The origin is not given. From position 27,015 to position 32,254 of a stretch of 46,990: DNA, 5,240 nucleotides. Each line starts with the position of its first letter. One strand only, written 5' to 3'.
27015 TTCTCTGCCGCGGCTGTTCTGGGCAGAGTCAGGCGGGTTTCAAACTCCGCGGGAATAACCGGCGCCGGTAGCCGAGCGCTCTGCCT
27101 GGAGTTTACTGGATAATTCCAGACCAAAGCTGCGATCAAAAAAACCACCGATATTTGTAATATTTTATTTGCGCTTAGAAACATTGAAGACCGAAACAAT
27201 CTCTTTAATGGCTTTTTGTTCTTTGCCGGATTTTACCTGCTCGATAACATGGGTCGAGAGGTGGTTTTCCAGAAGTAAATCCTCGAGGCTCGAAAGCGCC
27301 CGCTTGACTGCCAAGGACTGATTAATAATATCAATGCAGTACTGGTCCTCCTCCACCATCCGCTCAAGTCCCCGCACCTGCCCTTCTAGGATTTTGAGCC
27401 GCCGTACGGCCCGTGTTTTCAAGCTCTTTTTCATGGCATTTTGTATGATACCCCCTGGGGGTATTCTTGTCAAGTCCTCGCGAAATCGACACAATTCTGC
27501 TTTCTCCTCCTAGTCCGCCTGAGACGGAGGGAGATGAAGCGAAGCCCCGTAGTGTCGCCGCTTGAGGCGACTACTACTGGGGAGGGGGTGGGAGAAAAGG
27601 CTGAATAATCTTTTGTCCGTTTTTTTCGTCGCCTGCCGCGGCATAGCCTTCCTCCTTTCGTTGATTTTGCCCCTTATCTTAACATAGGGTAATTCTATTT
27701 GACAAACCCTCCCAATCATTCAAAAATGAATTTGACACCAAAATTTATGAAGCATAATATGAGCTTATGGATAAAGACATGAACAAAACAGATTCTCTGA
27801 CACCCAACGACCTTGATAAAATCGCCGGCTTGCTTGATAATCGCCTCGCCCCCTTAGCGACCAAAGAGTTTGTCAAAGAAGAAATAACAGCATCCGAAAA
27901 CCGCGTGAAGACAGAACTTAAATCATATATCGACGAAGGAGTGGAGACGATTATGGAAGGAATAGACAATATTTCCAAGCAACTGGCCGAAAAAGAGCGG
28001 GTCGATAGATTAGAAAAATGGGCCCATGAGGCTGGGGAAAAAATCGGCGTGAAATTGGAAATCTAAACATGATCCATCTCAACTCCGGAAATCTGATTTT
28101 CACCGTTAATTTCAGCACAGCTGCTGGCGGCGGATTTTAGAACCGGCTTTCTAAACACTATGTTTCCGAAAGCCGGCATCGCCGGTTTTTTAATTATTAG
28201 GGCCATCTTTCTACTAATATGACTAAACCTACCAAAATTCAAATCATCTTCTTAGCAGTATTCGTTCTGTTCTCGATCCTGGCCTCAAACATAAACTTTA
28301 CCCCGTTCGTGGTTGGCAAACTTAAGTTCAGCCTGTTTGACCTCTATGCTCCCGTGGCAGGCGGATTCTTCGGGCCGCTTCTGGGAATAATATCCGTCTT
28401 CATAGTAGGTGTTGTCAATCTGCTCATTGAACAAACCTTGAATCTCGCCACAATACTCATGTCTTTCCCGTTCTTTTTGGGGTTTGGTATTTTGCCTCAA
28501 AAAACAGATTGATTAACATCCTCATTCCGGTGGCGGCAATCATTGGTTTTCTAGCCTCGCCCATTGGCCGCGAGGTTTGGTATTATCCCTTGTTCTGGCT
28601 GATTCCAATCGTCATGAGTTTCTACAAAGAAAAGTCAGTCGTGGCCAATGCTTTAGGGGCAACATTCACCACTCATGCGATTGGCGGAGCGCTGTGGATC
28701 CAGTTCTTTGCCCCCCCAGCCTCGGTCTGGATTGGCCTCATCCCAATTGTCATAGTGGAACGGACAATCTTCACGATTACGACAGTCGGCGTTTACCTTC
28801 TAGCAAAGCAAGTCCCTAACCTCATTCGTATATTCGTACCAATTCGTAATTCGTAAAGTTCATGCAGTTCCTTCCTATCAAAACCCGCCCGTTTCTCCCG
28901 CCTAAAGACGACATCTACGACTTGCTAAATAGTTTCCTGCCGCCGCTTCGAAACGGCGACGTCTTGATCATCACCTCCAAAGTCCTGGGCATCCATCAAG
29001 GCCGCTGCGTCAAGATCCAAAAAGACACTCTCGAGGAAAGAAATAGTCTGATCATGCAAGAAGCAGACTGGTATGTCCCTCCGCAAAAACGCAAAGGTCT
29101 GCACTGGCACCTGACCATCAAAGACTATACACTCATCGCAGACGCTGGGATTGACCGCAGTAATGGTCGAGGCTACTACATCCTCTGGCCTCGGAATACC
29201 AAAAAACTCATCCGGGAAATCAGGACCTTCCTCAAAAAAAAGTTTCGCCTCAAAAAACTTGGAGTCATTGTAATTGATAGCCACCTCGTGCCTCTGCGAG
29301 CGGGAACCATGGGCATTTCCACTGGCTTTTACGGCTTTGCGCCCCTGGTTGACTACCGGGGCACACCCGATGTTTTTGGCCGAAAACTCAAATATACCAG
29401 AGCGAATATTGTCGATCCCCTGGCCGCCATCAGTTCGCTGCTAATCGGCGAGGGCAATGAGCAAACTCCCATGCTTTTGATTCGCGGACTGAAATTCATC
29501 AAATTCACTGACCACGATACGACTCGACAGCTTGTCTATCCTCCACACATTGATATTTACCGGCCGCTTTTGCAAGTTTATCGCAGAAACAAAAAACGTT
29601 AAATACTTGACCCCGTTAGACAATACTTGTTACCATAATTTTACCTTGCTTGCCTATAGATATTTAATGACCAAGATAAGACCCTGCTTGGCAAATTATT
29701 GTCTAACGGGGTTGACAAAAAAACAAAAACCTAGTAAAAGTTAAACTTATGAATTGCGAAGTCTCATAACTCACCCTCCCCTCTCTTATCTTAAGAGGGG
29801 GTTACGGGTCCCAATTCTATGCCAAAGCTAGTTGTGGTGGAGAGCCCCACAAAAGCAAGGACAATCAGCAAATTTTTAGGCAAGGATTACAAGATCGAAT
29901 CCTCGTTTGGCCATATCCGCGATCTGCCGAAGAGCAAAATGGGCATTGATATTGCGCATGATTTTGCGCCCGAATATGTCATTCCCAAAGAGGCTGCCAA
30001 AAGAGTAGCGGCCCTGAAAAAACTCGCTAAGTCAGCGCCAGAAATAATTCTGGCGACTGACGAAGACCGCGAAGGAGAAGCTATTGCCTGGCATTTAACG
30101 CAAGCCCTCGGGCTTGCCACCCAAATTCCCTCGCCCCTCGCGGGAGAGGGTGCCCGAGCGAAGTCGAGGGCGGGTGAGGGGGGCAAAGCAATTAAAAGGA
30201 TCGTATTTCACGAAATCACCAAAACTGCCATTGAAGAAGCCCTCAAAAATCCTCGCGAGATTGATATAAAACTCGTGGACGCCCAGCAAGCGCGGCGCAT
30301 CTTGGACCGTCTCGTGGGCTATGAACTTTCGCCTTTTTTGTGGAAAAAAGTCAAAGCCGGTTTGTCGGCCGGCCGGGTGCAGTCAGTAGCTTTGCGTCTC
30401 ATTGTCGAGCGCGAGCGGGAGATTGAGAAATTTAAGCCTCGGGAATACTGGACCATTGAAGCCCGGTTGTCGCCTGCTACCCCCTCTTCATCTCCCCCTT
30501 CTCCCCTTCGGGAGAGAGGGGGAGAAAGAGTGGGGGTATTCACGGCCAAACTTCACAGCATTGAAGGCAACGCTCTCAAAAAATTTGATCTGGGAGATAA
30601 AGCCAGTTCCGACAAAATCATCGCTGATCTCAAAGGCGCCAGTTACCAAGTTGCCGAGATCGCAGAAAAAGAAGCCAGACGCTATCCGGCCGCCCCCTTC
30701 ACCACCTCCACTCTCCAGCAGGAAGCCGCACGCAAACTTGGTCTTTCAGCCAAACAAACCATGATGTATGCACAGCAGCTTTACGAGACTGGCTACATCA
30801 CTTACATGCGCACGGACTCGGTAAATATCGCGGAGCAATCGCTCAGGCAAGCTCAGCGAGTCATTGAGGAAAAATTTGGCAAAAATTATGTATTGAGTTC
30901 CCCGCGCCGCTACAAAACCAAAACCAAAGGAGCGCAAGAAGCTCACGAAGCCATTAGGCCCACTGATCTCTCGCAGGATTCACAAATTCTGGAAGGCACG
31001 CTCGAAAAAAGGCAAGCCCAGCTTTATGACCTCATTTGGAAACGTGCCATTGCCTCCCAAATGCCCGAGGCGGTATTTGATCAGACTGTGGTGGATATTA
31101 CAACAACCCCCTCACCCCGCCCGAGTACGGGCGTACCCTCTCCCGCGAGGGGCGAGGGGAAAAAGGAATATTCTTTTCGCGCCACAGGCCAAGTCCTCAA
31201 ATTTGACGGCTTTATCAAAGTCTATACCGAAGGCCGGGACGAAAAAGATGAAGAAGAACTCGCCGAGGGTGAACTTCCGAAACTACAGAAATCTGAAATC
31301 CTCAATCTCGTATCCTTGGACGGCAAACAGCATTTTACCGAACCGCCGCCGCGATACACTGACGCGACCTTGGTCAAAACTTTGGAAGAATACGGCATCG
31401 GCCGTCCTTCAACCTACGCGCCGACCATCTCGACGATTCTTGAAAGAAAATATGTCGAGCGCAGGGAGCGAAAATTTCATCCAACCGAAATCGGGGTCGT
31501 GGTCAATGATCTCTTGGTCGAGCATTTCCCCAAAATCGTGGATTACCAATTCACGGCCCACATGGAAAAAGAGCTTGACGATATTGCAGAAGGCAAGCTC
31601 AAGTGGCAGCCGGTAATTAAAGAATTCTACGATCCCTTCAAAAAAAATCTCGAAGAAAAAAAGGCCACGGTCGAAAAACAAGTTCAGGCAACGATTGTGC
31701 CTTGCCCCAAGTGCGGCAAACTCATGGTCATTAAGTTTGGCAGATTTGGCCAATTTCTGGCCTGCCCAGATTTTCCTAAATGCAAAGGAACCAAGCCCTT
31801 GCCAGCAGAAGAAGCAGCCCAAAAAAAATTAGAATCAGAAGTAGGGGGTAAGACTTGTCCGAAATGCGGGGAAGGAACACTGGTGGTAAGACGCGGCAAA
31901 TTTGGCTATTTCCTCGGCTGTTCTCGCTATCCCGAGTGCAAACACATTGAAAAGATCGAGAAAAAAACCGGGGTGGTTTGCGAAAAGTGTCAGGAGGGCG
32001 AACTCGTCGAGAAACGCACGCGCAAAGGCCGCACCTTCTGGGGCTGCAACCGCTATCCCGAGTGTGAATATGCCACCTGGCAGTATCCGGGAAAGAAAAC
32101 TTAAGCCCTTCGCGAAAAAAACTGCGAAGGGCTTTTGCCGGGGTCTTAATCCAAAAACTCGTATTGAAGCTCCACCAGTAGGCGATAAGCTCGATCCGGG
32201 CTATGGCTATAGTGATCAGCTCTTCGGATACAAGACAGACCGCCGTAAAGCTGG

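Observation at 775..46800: Window-wide spread of GC-rich nested palindromes that supply start regions, stop codons and internal loops of genes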

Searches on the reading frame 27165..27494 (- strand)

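Call 18: search_protein_families(library=pfam, proteins=[window:27165-27494:-], max_evalue=0.01)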
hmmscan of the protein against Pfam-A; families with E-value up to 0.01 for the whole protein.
window:27165-27494:- (109 aa): 1 family
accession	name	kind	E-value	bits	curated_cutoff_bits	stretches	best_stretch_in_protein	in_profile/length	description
PF02583.22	Trns_repr_metal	-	4.1e-24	85.2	22.8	1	26-103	2-76/78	Metal-sensitive transcriptional repressor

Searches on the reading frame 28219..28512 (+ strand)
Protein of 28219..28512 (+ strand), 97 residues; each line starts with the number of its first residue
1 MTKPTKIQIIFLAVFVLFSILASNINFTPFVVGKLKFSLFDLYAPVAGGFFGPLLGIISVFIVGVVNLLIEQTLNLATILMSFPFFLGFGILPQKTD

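Call 42: search_protein_families(library=pfam, proteins=[window:28219-28512:+], max_evalue=0.01)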
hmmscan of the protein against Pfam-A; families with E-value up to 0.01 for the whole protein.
window:28219-28512:+ (97 aa): 2 families
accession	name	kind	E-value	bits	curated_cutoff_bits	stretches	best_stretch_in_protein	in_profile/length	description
PF07694.17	5TM-5TMR_LYT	-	0.00015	21.9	24.6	1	13-91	20-98/169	5TMR of 5TMR-LYT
PF12822.12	ECF_trnsprt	-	0.00078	19.9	30.7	1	8-90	2-79/169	ECF transporter, substrate-specific component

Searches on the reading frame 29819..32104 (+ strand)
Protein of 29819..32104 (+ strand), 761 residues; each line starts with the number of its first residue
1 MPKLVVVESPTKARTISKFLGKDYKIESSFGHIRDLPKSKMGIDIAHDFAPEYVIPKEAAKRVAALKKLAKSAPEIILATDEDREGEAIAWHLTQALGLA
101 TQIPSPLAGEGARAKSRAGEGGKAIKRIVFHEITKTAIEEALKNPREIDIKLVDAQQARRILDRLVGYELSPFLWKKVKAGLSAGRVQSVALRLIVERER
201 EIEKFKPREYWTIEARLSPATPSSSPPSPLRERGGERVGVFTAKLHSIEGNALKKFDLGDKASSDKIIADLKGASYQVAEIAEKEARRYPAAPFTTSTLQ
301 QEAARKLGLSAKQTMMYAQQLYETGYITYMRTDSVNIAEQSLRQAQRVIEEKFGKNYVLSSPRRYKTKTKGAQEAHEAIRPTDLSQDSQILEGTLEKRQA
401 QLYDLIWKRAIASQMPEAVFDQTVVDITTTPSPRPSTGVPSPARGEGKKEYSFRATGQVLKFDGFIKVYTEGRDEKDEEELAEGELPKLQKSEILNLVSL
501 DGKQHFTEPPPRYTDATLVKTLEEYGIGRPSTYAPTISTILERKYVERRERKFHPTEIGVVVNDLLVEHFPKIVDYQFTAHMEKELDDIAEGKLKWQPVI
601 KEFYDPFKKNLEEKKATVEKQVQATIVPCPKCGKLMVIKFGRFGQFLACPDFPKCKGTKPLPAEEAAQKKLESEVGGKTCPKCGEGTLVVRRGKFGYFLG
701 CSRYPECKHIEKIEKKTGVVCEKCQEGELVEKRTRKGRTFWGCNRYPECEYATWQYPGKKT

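Call 10: find_encoding_contigs(protein=window:29819-32104:+, flank=10000, max_places=6)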
Protein window:29819-32104:+ (761 aa): no gene with exactly this product is on record in the collection.

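Call 12: search_protein_families(library=pfam, proteins=[window:29819-32104:+])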
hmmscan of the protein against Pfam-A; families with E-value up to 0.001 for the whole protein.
window:29819-32104:+ (761 aa): 3 families
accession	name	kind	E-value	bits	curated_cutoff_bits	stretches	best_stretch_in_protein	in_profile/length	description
PF01131.25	Topoisom_bac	-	7.9e-132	440.6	35.1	1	148-601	2-411/411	DNA topoisomerase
PF01396.24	Zn_ribbon_Top1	-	1.4e-40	137.2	32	3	678-716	2-39/39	Topoisomerase DNA binding C4 zinc finger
PF01751.28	Toprim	-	1.2e-20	73.9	23.1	1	3-98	1-81/96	Toprim domain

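Call 13: find_homologous_proteins(query=window:29819-32104:+, max_evalue=1e-50)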
Query window:29819-32104:+ (761 aa): 8000 proteins with E <= 1e-50 among 8000 candidates; the best 120 are listed.
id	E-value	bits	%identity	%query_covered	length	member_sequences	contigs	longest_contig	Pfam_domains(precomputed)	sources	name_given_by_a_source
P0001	0.0e+0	1717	100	100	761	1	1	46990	PF01396.25,PF01131.26,PF01751.29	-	-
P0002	0.0e+0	1253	74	100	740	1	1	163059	PF01396.25,PF01131.26,PF01751.29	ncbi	-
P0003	0.0e+0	1233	75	100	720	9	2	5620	PF01396.25,PF01131.26,PF01751.29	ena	-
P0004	0.0e+0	1216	74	99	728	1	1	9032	PF01396.25,PF01131.26,PF01751.29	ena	-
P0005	0.0e+0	1206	72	100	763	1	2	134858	PF01396.25,PF01131.26,PF01751.29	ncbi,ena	-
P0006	0.0e+0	1199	73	99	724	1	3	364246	PF01396.25,PF01131.26,PF01751.29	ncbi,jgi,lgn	jgi:DNA topoisomerase-1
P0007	0.0e+0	1185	70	99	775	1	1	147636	PF01396.25,PF01131.26,PF01751.29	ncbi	-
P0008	0.0e+0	1170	70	99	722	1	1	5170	PF01396.25,PF01131.26,PF01751.29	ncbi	-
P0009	0.0e+0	1168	72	100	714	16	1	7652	PF01396.25,PF01131.26,PF01751.29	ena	-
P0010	0.0e+0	1161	70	100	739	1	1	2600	PF01396.25,PF01131.26,PF01751.29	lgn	-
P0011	0.0e+0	1161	71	100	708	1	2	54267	PF01396.25,PF01131.26,PF01751.29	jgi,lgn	jgi:DNA topoisomerase-1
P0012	0.0e+0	1157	70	100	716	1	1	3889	PF01396.25,PF01131.26,PF01751.29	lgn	-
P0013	0.0e+0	1138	69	99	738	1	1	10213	PF01396.25,PF01131.26,PF01751.29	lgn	-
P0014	0.0e+0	1125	70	100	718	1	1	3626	PF01396.25,PF01131.26,PF01751.29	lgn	-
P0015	0.0e+0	1124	68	100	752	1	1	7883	PF01396.25,PF01131.26,PF01751.29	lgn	-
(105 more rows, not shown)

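Call 23: find_encoding_contigs(protein=P0002, flank=10000, max_places=2)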
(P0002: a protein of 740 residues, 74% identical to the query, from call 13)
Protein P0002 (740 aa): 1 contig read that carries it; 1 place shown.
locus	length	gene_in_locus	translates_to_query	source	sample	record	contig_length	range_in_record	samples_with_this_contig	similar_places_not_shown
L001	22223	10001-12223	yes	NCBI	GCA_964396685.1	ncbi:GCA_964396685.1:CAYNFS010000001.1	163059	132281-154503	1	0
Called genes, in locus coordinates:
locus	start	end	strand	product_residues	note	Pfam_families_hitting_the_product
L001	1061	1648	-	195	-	PF13328:HD_4, PF01966:HD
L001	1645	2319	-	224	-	PF02661:Fic (faint)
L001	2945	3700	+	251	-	PF01978:TrmB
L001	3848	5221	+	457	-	PF03816:LytR_cpsA_psr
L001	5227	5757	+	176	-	PF01195:Pept_tRNA_hydro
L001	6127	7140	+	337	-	PF02481:DNA_processg_A, PF17782:WHD_DprA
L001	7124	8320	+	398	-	PF09587:PGA_cap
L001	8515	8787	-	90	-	-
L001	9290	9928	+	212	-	PF01996:F420_ligase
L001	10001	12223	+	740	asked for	PF01751:Toprim, PF01131:Topoisom_bac, PF01396:Zn_ribbon_Top1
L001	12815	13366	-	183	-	-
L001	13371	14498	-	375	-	PF00226:DnaJ, PF01556:DnaJ_C, PF00684:DnaJ_CXXCXGXG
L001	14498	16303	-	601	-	PF00012:HSP70, PF06723:MreB_Mbl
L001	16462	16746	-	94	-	PF01541:GIY-YIG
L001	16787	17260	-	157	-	PF01025:GrpE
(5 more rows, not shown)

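Call 24: find_encoding_contigs(protein=P0007, flank=10000, max_places=2)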
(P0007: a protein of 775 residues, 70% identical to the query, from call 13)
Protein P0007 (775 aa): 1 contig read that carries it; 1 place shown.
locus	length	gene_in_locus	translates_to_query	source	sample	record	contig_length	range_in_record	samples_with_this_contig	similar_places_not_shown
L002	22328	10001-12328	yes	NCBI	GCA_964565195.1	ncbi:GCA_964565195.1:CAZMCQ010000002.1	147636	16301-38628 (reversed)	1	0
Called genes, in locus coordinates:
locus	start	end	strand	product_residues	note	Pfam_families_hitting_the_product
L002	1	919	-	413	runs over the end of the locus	PF03129:HGTP_anticodon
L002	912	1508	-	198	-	PF10502:Peptidase_S26, PF00717:Peptidase_S24 (weak)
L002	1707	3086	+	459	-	PF03816:LytR_cpsA_psr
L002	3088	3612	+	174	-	PF01195:Pept_tRNA_hydro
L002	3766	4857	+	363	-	PF02481:DNA_processg_A, PF17782:WHD_DprA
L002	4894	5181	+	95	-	PF01541:GIY-YIG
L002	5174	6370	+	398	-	PF09587:PGA_cap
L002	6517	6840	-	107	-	-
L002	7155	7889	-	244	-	-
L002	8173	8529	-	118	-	-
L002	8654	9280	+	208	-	-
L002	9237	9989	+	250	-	PF01996:F420_ligase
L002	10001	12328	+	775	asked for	PF01751:Toprim, PF01131:Topoisom_bac, PF01396:Zn_ribbon_Top1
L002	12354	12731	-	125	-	-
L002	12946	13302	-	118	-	-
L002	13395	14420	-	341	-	PF18152:DAHP_snth_FXD, PF00793:DAHP_synth_1, PF03102:NeuB (weak)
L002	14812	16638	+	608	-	PF06480:FtsH_ext (weak), PF00004:AAA, PF07728:AAA_5 (weak), PF17862:AAA_lid_3, PF01434:Peptidase_M41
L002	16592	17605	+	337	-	-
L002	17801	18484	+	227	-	PF22935:RM44_endonuclase, PF14622:Ribonucleas_3_3, PF00636:Ribonuclease_3, PF22892:DSRM_MRPL44 (weak), PF00035:dsrm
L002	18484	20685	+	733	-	PF02463:SMC_N, PF13175:AAA_15, PF13476:AAA_23, PF13555:AAA_29 (weak), PF13304:AAA_21 (weak)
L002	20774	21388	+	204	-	PF09335:VTT_dom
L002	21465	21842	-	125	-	-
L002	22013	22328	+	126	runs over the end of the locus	PF00886:Ribosomal_S16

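Call 25: find_encoding_contigs(protein=P0005, flank=10000, max_places=2)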
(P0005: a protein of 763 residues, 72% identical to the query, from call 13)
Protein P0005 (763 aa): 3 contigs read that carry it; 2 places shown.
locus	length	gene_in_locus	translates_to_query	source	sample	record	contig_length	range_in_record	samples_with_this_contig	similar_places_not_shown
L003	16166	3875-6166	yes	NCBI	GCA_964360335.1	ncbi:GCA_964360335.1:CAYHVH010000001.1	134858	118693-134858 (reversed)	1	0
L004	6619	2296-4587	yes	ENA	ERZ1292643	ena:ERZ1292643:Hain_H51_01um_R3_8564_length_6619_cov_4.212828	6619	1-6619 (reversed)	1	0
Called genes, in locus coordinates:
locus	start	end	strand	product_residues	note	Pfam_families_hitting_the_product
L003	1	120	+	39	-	?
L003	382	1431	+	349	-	PF02481:DNA_processg_A, PF17782:WHD_DprA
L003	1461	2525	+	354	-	PF09587:PGA_cap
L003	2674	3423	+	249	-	PF01996:F420_ligase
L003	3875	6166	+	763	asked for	PF01751:Toprim, PF01131:Topoisom_bac, PF01396:Zn_ribbon_Top1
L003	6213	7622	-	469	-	PF13522:GATase_6, PF13537:GATase_7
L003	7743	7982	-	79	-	-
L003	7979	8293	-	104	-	-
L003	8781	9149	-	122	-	-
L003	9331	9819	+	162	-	-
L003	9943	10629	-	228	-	PF09335:VTT_dom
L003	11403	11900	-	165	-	-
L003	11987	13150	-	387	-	PF00226:DnaJ, PF01556:DnaJ_C, PF15777:Anti-TRAP (faint), PF00684:DnaJ_CXXCXGXG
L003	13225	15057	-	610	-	PF00012:HSP70, PF06723:MreB_Mbl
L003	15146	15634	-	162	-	PF01025:GrpE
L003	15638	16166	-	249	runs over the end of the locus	PF01726:LexA_DNA_bind (weak), PF03444:WHD_HrcA, PF01628:HrcA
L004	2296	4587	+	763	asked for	PF01751:Toprim, PF01131:Topoisom_bac, PF01396:Zn_ribbon_Top1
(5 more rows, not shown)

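Call 80: predict_structure(alignment_id=A1)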
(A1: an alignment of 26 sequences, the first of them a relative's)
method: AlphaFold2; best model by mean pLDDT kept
length: 761 residues; sequences in the alignment: 26
mean_pLDDT: 68.8   pTM: 0.35
mean pLDDT of the five models: 68.8, 68.4, 67.7, 57.1, 55.9
residues with pLDDT >= 90: 17; 70-90: 428; 50-70: 180; < 50: 136
segments of 3 or more residues with pLDDT < 50: 32-43, 103-121, 166-187, 223-237, 331-335, 367-376, 434-447, 471-481, 528-535, 570-577, 617-620, 641-643
pLDDT, mean of each block of 10 residues (from residue 1): 74 74 76 47 57 66 82 83 77 77 43 37 65 68 79 76 51 33 44 70 72 87 40 43 88 84 88 87 78 79 81 85 75 54 83 80 59 53 71 75 88 81 84 50 49 83 64 36 68 87 76 66 52 52 73 74 59 48 72 77 67 51 72 77 62 70 71 71 80 68 77 74 83 74 81 75 38
secondary structure, 60 per line:
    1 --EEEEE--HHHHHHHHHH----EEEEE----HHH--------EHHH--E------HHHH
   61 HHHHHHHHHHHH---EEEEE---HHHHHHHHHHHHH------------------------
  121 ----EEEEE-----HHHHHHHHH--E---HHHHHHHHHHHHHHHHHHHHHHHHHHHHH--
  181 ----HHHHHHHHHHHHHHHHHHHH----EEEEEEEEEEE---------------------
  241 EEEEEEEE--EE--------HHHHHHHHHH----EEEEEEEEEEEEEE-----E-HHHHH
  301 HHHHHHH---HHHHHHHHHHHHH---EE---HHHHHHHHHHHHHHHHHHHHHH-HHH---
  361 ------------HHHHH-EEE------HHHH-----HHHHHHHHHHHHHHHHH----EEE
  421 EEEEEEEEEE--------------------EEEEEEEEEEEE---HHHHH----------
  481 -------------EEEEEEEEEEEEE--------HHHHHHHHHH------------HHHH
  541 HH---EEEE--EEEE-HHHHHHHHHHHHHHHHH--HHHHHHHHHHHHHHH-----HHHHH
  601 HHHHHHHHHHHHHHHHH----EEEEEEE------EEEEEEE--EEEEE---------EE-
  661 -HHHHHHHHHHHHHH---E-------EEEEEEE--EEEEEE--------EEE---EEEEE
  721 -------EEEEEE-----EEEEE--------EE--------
elements in order (helices of 4 or more, strands of 3 or more residues): E3-7 H10-19 E24-28 H57-72 E76-80 H84-96 E125-129 H135-143 H150-178 H185-204 E209-219 E241-248 H261-270 E275-288 H296-307 H311-323 H332-353 H373-377 E379-381 H388-391 H397-413 E418-430 E451-462 H466-470 E494-506 H515-524 H537-542 E546-549 E552-555 H557-573 H576-590 H596-617 E622-628 E635-641 E644-648 H662-675 E687-693 E696-701 E710-712 E716-720 E728-733 E739-743
